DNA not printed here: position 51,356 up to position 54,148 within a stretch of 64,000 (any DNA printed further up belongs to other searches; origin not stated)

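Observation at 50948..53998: Sigma-region-4-type HTH gene divergent from a HerA/TraG-like P-loop ATPase with a large N-terminal domain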

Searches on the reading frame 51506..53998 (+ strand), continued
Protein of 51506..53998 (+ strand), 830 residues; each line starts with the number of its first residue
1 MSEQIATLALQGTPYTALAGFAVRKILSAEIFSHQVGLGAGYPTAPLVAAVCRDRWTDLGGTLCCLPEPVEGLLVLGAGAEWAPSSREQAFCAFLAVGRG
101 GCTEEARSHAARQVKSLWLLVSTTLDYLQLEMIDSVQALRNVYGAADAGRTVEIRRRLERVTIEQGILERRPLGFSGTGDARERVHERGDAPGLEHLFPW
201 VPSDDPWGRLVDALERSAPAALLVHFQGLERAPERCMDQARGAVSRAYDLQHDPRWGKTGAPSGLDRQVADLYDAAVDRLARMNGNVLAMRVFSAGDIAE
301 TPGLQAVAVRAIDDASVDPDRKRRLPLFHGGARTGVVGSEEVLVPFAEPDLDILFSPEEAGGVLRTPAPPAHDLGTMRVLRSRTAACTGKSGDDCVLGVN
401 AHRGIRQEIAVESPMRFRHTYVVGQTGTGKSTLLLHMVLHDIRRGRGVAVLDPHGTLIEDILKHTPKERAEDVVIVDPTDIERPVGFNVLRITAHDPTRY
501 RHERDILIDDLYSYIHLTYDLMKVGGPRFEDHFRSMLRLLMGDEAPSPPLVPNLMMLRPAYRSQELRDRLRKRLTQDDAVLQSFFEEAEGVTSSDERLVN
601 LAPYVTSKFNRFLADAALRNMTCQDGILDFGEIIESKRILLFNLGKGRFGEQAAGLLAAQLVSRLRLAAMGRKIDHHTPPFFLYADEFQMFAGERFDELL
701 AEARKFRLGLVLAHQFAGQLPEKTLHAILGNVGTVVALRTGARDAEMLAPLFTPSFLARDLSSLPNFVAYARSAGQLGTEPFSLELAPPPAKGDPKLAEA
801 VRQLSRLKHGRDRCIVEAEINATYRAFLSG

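Call 107: find_encoding_contigs(protein=P0115, flank=10000, max_places=3)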
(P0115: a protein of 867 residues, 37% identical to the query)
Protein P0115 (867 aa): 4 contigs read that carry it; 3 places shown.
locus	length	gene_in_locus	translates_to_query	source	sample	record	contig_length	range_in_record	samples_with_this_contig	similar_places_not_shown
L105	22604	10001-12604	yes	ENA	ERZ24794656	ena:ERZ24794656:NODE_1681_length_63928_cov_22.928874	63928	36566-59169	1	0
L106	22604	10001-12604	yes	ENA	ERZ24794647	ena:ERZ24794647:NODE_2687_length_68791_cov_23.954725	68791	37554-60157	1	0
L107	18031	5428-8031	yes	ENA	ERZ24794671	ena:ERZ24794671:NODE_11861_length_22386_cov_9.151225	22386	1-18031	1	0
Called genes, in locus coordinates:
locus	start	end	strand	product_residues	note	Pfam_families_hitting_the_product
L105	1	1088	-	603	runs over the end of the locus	PF11617:Cu-binding_MopE (faint), PF08309:LVIVD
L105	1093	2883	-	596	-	PF08309:LVIVD (faint)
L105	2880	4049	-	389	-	PF07719:TPR_2 (faint), PF07550:Shr-like_HID (faint), PF08308:PEGA, PF13620:CarboxypepD_reg (faint), PF08308:PEGA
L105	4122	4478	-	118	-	-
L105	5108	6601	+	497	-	PF00069:Pkinase, PF07714:PK_Tyr_Ser-Thr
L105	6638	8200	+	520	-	PF00158:Sigma54_activat, PF14532:Sigma54_activ_2, PF07728:AAA_5, PF25601:AAA_lid_14, PF02954:HTH_8 (faint)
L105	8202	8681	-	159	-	-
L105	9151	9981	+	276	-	-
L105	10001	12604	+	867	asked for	PF10412:TrwB_AAD_bind (faint), PF02534:T4SS-DNA_transf (faint)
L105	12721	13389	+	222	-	PF13353:Fer4_12, PF04055:Radical_SAM (weak)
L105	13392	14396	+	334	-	-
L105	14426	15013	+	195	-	PF20003:fvmX5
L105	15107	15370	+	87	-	PF20002:fvmX3-analog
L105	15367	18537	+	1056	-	-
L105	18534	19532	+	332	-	PF20030:bpMoxR, PF00004:AAA (weak), PF07728:AAA_5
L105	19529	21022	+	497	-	PF19997:ivWA (weak)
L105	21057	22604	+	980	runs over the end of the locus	PF13191:AAA_16 (faint), PF13401:AAA_22 (faint), PF06068:TIP49 (faint), PF00004:AAA, PF00519:PPV_E1_C (faint), PF05496:RuvB_N (weak), PF00004:AAA, PF01434:Peptidase_M41, +14 more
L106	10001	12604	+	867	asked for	PF10412:TrwB_AAD_bind (faint), PF02534:T4SS-DNA_transf (faint)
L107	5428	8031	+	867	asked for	PF10412:TrwB_AAD_bind (faint), PF02534:T4SS-DNA_transf (faint)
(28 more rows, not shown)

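Call 108: find_encoding_contigs(protein=P0120, flank=10000, max_places=3)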
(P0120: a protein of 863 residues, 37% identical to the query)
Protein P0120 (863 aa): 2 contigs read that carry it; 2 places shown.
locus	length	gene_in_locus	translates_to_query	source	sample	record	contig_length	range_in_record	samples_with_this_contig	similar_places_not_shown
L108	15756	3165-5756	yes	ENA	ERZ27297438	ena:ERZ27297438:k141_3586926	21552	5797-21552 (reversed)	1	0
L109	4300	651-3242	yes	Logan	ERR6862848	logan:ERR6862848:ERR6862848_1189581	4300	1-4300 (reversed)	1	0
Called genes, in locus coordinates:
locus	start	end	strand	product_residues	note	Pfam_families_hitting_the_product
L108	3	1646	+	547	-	?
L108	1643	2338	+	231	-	PF13424:TPR_12 (faint)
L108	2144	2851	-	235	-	PF07592:DDE_Tnp_ISAZ013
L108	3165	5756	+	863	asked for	PF01935:DUF87 (weak), PF10412:TrwB_AAD_bind (faint)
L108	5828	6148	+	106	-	-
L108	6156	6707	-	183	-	-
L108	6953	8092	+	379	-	PF00082:Peptidase_S8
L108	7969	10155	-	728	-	PF00069:Pkinase, PF07714:PK_Tyr_Ser-Thr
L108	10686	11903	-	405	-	-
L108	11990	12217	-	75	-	-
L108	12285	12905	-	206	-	-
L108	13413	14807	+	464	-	PF13356:Arm-DNA-bind_3 (weak)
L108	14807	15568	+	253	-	-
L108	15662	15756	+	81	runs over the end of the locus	PF12728:HTH_17 (weak)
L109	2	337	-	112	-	?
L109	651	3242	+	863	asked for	PF01935:DUF87 (weak), PF10412:TrwB_AAD_bind (faint)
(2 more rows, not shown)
